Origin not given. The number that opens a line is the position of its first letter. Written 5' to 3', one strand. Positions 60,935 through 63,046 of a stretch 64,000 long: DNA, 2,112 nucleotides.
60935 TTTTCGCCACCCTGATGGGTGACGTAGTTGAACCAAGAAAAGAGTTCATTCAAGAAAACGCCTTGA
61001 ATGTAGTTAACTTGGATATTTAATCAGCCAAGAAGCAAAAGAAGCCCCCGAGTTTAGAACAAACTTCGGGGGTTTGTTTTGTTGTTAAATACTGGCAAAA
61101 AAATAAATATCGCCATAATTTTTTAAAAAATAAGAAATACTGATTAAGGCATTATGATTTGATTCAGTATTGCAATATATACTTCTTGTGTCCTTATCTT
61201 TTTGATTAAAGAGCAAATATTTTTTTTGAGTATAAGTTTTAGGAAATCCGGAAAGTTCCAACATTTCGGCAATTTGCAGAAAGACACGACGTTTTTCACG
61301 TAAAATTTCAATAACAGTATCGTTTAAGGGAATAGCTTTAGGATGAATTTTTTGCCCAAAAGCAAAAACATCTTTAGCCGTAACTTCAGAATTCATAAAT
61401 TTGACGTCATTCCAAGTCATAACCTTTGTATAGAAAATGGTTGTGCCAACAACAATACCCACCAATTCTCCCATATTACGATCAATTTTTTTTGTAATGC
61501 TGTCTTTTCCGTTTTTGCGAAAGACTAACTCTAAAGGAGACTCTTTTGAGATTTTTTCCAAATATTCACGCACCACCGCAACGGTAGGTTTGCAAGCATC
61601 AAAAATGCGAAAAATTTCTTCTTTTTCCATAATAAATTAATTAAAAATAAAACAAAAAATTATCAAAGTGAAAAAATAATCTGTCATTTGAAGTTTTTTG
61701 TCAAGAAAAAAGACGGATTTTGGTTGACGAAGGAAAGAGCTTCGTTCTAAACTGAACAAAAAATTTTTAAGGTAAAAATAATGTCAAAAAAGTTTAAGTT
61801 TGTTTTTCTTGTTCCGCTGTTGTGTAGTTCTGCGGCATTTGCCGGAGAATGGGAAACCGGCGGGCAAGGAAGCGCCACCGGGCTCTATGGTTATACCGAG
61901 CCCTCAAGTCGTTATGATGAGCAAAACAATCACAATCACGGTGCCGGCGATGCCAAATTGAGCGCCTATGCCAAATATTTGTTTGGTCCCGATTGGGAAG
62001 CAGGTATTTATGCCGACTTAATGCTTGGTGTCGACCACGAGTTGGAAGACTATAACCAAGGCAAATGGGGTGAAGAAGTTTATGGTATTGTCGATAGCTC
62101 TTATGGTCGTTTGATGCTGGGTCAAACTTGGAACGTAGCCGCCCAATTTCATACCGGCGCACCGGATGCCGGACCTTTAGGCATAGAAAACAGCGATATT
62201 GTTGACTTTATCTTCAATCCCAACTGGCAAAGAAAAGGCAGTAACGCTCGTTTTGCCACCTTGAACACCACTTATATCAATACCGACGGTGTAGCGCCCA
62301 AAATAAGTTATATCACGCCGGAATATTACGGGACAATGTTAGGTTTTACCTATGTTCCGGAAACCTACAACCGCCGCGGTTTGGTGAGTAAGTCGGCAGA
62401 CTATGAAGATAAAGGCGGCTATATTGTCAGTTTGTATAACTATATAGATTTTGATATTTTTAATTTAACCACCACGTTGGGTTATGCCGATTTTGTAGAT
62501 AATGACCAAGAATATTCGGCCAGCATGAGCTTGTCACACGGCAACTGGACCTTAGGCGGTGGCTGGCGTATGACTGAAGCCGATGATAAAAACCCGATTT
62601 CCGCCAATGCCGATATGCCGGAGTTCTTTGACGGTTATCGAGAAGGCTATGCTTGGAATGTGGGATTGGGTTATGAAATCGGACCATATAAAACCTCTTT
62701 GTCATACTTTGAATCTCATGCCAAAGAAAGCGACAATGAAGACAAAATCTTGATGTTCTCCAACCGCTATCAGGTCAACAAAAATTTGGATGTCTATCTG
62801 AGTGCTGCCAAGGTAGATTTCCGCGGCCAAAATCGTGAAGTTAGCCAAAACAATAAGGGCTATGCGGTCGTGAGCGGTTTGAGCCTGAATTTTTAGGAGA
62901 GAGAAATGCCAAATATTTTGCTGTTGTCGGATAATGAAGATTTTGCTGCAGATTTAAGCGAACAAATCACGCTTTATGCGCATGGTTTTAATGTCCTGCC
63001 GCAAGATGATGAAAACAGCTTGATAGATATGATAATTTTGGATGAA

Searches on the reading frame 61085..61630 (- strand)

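Call 62: search_protein_families(library=pfam, proteins=[window:61085-61630:-], max_evalue=1)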
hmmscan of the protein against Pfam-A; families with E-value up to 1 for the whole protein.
window:61085-61630:- (181 aa): 1 family
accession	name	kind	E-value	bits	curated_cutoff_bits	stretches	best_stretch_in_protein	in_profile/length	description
PF24715.1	YxiF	-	0.062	13.8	25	1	71-176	10-116/140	YxiF protein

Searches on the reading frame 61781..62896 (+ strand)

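Call 62: search_protein_families(library=pfam, proteins=[window:61781-62896:+], max_evalue=1)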
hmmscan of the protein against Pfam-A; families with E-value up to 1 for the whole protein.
window:61781-62896:+ (371 aa): 1 family
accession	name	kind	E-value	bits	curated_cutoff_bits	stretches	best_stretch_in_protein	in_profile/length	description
PF13609.12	Porin_4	-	3.4e-20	73.5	27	1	14-349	7-309/310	Gram-negative porin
